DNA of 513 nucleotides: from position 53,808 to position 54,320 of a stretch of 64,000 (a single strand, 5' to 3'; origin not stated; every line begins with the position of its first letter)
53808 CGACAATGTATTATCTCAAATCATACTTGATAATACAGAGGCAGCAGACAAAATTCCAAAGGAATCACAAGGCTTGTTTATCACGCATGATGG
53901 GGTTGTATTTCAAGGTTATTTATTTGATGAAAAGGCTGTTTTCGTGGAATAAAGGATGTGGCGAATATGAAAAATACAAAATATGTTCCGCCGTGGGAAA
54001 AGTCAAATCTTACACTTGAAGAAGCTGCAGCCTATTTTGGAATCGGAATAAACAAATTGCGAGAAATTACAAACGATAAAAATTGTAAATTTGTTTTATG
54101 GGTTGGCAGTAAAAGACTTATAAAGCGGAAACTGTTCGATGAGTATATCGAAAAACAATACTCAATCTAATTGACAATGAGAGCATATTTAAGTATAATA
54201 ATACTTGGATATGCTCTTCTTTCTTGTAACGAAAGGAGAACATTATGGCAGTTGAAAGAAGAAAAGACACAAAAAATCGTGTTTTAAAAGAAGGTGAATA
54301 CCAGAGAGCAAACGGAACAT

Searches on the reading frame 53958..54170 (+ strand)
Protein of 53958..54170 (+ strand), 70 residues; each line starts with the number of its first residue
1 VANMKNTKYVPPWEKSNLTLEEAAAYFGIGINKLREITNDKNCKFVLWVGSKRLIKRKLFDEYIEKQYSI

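Call 30: search_protein_families(library=ncbifam, proteins=[window:53958-54170:+], max_evalue=0.01)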
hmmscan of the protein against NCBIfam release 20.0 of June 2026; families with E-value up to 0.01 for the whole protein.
window:53958-54170:+ (70 aa): 1 family
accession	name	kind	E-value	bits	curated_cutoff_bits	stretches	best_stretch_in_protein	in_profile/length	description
TIGR01764.1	excise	domain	6.3e-08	32.9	28.8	1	18-66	2-49/49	excisionase family DNA-binding protein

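Call 31: search_protein_families(library=phrogs, proteins=[window:53958-54170:+], max_evalue=0.01)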
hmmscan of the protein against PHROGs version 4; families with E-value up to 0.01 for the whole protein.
window:53958-54170:+ (70 aa): 3 families
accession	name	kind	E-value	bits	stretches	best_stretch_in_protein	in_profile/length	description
phrog_16129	-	integration and excision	1.3e-21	77.2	1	10-70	6-67/67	excisionase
phrog_7338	-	unknown function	1e-08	36.3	1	14-67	27-80/87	-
phrog_668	-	DNA, RNA and nucleotide metabolism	0.00011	23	1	17-67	63-113/181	HTH DNA binding protein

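Call 57: search_dna_similar(query=window:53958-54170:+, collection=plasmids, mode=protein, max_rows=10)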
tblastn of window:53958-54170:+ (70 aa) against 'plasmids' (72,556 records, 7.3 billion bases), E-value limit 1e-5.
Records with a match: 28; places in all: 30; records where one place covers at least 80% of the query: 27.
Best place of each record, by identity: <60% 28.
By first word of the organism name: Enterococcus 18; Clostridium 4; Subdoligranulum 2; Clostridioides 1; Vescimonas 1; Ligilactobacillus 1; Agathobacter 1.
By predicted mobility (MOB-suite, as given by PLSDB): conjugative 13; non-mobilizable 9; mobilizable 6.
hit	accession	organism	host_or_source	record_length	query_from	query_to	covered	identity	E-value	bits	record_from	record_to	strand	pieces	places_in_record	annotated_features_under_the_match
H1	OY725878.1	Subdoligranulum variabile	-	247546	1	70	100%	51.4%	5e-19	85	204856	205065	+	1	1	record has no annotation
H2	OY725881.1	Subdoligranulum variabile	-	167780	10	67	83%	51.7%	2e-10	61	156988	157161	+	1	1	record has no annotation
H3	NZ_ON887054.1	Clostridioides difficile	-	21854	4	70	96%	44.1%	4e-9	57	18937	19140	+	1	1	excisionase | XRE family transcriptional regulator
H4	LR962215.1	Enterococcus faecalis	-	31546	4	70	96%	42.6%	3e-8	55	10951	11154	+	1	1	none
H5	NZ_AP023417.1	Vescimonas fastidiosa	Homo sapiens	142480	10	64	79%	50.9%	9e-11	62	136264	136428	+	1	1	excisionase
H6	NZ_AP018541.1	Enterococcus faecalis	-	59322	4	70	96%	41.2%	6e-8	54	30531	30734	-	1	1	excisionase | XRE family transcriptional regulator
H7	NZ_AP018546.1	Enterococcus faecalis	Homo sapiens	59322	4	70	96%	41.2%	6e-8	54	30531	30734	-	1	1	excisionase | XRE family transcriptional regulator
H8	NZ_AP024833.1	Enterococcus faecium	Homo sapiens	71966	4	70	96%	41.2%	6e-8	54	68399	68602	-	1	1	excisionase | XRE family transcriptional regulator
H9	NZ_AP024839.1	Enterococcus faecium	Homo sapiens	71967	4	70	96%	41.2%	6e-8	54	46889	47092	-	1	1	excisionase | XRE family transcriptional regulator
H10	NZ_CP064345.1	Enterococcus faecium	Homo sapiens,rectal swab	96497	4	70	96%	41.2%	6e-8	54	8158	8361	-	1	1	excisionase | XRE family transcriptional regulator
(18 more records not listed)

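Call 58: get_annotated_region(hit=H6, flank=3000)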
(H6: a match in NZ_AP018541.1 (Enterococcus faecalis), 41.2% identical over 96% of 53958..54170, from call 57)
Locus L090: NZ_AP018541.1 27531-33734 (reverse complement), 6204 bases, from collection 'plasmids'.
description: Enterococcus faecalis strain KUB3006 plasmid pKUB3006-3, complete sequence
organism: Enterococcus faecalis (NCBI taxid 1351)
taxonomy: Bacteria; Bacillota; Bacilli; Lactobacillales; Enterococcaceae; Enterococcus; Enterococcus faecalis
host: -; source: -; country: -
typing (MOB-suite, as given by PLSDB): conjugative; replicon Inc18,rep_cluster_180; relaxase MOBQ; mating-pair formation MPF_T
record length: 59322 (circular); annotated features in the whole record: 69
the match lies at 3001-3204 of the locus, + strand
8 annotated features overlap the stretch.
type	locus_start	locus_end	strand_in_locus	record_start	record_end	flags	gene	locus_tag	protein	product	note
CDS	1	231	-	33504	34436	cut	-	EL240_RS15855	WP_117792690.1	conjugal transfer protein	-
CDS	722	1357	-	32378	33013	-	-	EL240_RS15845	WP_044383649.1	helix-turn-helix transcriptional regulator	-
CDS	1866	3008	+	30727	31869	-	-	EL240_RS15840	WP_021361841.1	XRE family transcriptional regulator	-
CDS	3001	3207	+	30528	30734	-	-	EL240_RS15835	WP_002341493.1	excisionase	-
CDS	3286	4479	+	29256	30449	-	-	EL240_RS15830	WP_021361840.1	site-specific integrase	-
CDS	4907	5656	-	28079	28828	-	-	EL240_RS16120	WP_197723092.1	LPXTG cell wall anchor domain-containing protein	-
CDS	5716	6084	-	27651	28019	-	-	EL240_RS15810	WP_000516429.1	hypothetical protein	-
CDS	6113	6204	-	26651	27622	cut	-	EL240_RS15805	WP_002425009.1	hypothetical protein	-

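Call 59: get_annotated_region(hit=H1, flank=7000)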
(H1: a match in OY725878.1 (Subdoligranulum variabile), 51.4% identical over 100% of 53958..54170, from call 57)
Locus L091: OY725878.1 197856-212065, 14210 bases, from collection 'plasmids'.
description: Subdoligranulum variabile strain Subdoligranulum variabile TSDC17.2-1.1 genome assembly, plasmid: 44
organism: Subdoligranulum variabile (NCBI taxid 214851)
taxonomy: Bacteria; Bacillota; Clostridia; Eubacteriales; Oscillospiraceae; Subdoligranulum; Subdoligranulum variabile
host: -; source: -; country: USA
typing (MOB-suite, as given by PLSDB): non-mobilizable
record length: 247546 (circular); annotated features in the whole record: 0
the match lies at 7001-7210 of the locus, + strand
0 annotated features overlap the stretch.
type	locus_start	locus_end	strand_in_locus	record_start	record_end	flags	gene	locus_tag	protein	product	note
